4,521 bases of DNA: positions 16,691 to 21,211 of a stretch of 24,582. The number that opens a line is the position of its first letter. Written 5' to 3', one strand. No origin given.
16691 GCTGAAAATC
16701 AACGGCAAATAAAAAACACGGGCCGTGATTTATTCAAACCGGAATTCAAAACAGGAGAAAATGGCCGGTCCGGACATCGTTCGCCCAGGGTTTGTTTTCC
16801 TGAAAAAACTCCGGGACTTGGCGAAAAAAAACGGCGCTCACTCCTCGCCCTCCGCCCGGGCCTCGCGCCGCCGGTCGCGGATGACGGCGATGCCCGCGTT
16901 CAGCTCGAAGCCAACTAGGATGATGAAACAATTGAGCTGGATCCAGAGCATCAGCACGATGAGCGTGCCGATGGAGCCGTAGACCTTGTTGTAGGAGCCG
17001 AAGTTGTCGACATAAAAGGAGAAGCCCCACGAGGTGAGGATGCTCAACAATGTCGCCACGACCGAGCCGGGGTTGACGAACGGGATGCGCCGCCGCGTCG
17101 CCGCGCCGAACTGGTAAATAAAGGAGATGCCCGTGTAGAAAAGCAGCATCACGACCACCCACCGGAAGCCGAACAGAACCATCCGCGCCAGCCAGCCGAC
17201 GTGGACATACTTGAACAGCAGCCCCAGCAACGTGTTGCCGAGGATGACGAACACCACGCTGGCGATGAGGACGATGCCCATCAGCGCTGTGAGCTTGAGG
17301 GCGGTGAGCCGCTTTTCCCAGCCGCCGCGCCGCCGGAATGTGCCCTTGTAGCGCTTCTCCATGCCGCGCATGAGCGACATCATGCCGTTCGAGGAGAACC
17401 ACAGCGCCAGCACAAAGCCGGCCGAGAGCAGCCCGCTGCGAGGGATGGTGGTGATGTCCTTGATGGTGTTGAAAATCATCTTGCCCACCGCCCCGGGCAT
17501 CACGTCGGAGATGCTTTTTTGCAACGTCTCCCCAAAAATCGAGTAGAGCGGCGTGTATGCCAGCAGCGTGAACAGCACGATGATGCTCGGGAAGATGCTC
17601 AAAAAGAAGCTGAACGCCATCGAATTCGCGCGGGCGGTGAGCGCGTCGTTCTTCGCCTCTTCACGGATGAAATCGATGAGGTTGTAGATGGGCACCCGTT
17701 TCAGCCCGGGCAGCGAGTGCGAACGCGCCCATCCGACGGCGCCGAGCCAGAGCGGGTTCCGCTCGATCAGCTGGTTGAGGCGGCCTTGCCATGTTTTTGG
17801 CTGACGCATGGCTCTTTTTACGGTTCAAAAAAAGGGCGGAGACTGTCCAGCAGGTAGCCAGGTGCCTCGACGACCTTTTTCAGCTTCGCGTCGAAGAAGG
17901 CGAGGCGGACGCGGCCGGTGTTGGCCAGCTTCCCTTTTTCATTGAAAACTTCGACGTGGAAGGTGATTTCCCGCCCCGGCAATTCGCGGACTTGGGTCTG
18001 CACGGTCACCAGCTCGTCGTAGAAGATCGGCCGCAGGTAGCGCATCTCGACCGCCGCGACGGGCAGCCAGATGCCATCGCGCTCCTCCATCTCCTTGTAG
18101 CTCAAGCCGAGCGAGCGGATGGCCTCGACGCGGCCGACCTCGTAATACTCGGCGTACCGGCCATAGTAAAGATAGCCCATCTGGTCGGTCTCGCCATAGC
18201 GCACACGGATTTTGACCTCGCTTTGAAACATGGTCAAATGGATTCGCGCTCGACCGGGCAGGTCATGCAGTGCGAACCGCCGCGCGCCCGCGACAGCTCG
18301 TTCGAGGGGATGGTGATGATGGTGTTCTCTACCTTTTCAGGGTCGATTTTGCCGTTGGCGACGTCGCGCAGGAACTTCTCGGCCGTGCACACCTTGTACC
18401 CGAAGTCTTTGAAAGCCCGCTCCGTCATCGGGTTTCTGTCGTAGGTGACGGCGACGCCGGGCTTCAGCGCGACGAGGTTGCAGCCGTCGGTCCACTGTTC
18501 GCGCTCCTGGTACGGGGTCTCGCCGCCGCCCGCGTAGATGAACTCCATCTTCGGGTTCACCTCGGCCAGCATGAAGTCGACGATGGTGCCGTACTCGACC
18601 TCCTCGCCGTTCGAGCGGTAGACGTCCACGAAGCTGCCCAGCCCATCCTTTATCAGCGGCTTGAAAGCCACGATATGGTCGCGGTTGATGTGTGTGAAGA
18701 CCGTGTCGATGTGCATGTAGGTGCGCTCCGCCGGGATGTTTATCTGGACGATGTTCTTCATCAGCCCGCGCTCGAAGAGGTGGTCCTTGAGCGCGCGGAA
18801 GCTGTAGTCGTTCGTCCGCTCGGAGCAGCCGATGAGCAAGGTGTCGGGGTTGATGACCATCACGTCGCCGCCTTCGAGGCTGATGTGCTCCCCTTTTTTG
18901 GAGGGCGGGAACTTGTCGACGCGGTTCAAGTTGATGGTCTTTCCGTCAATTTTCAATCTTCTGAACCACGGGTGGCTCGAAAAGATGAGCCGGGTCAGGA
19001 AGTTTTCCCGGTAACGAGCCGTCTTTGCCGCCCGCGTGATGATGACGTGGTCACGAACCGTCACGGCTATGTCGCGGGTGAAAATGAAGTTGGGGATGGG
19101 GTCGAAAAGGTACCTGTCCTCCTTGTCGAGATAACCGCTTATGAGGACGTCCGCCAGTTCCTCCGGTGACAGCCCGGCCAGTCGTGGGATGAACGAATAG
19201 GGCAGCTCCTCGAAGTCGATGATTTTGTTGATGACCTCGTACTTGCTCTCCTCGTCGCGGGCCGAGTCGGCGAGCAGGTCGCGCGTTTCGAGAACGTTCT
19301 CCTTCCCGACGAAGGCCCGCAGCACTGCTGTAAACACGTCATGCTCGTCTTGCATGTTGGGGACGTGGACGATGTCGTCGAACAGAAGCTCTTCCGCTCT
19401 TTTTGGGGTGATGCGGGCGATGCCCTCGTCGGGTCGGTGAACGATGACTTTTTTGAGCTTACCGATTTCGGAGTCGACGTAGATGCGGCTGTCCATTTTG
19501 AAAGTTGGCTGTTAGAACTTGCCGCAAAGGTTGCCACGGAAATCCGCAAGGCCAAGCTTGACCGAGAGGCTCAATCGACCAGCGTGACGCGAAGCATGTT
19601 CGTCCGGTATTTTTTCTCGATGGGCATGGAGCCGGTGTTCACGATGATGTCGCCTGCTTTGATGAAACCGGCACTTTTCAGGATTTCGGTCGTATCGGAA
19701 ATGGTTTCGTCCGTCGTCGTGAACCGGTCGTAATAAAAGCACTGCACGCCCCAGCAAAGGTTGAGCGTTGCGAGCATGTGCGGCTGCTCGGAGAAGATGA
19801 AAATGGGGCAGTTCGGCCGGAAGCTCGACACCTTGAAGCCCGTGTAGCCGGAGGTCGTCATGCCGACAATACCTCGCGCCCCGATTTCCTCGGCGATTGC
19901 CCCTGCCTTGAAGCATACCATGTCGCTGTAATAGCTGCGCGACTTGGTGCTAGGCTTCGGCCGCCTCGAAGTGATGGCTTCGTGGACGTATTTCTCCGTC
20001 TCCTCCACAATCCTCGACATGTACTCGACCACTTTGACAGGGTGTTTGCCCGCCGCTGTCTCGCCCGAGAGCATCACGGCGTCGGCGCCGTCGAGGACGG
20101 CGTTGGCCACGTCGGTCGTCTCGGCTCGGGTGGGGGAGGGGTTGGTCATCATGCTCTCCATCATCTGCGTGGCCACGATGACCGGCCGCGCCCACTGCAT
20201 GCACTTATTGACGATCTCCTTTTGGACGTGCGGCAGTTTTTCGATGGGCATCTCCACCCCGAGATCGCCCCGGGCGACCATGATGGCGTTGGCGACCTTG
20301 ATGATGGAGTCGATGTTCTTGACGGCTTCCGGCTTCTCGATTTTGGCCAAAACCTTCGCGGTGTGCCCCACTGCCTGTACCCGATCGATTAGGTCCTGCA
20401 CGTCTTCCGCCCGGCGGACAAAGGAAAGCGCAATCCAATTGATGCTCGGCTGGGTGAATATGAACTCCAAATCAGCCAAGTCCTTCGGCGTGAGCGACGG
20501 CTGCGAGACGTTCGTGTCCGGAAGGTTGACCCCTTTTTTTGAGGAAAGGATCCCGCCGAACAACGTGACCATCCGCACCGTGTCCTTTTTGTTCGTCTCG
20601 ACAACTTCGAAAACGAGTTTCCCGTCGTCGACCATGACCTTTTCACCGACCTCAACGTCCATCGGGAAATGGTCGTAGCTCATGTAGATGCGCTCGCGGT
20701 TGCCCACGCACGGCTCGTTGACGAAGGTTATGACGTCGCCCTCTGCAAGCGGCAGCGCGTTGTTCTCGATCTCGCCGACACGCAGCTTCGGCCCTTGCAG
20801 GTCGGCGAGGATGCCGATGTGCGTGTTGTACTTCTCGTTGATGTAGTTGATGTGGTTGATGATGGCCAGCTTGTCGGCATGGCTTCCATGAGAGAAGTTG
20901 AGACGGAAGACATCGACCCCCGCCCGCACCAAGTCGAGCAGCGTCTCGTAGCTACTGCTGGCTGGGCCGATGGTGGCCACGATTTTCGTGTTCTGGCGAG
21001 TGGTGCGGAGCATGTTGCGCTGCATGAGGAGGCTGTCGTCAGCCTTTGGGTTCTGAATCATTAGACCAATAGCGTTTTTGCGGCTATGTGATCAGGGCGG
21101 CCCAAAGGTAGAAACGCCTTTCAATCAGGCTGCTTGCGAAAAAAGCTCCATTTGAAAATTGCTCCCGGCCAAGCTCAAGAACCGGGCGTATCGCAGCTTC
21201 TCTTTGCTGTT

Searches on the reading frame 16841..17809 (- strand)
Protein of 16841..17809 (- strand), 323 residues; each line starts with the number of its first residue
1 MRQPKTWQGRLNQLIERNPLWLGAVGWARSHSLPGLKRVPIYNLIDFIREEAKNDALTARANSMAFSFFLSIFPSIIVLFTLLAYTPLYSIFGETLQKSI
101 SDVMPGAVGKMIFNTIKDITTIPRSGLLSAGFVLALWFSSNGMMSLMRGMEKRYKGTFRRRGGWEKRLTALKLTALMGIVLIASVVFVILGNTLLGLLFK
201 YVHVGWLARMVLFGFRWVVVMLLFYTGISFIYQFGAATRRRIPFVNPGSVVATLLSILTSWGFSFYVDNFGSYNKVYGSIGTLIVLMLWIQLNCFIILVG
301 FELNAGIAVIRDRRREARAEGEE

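Call 18: search_protein_families(library=ncbifam, proteins=[window:16841-17809:-], max_evalue=0.001)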
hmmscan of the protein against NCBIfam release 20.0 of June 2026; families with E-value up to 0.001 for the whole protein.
window:16841-17809:- (323 aa): 3 families
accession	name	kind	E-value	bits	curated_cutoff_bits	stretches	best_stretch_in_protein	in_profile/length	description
TIGR00765.1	yihY_not_rbn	subfamily_domain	6.2e-30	104.9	73.15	1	53-305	11-254/259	YihY family inner membrane protein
NF002457.0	PRK01637.1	equivalog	2.6e-19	69.5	307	1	41-318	16-285/295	virulence factor BrkB family protein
NF003256.0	PRK04214.1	equivalog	6.9e-18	64.8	500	1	41-316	16-282/412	ribonuclease BN/unknown domain fusion protein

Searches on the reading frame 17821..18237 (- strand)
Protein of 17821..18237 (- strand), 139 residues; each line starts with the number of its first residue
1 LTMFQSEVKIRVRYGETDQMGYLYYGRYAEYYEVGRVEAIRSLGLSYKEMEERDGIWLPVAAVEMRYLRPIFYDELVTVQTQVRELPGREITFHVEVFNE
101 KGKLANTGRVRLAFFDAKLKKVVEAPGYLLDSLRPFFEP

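Call 18: search_protein_families(library=ncbifam, proteins=[window:17821-18237:-], max_evalue=0.001)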
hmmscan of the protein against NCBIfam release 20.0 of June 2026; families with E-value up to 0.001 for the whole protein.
window:17821-18237:- (139 aa): 4 families
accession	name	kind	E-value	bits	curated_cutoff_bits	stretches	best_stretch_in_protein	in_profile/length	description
NF047424.1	MenI_Staph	exception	8.2e-28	97.2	225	1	3-117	1-114/148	1,4-dihydroxy-2-naphthoyl-CoA hydrolase MenI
TIGR00051.1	TIGR00051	subfamily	2e-22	79.7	68.7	1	9-124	1-115/117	YbgC/FadM family acyl-CoA thioesterase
TIGR02799.1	thio_ybgC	equivalog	1.8e-20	73.5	141.35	1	7-126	2-120/126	tol-pal system-associated acyl-CoA thioesterase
NF008065.0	PRK10800.1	equivalog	1.6e-14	54.2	185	1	8-126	8-125/134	tol-pal system-associated acyl-CoA thioesterase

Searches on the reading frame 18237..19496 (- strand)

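Call 18: search_protein_families(library=ncbifam, proteins=[window:18237-19496:-], max_evalue=0.001)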
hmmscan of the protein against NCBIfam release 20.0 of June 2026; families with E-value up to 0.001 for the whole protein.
window:18237-19496:- (420 aa): 3 families
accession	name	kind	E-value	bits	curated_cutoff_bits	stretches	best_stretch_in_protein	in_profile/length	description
NF002381.0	PRK01388.1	subfamily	5.9e-93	311.9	414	2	3-371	4-380/405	arginine deiminase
TIGR01078.1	arcA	equivalog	7.3e-87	291.8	489.1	2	5-371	1-383/408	arginine deiminase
NF045660.1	DiMthArgaseDdahStm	equivalog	1.2e-06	28.5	340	1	206-292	109-191/249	dimethylargininase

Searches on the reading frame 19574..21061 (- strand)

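Call 18: search_protein_families(library=ncbifam, proteins=[window:19574-21061:-], max_evalue=0.001)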
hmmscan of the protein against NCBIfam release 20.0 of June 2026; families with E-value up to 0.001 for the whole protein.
window:19574-21061:- (496 aa): 7 families
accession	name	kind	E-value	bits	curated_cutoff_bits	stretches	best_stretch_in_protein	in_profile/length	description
NF004886.0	PRK06247.1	subfamily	1.3e-156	522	623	1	22-495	4-470/476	pyruvate kinase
TIGR01064.1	pyruv_kin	equivalog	3.8e-155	517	306.4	1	24-494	2-475/476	pyruvate kinase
NF004491.0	PRK05826.1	subfamily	1.3e-152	508.7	432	1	21-495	3-475/477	pyruvate kinase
NF004978.0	PRK06354.1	subfamily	2.3e-149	498.6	462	1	20-495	5-478/590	pyruvate kinase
NF006664.0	PRK09206.1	equivalog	2.1e-112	376.1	686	1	24-492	3-467/470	pyruvate kinase PykF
NF005234.0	PRK06739.1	equivalog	3.3e-86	289.4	564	1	28-357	6-330/352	pyruvate kinase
NF011314.0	PRK14725.1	equivalog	2.4e-57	194.6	642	2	124-360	361-598/614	pyruvate kinase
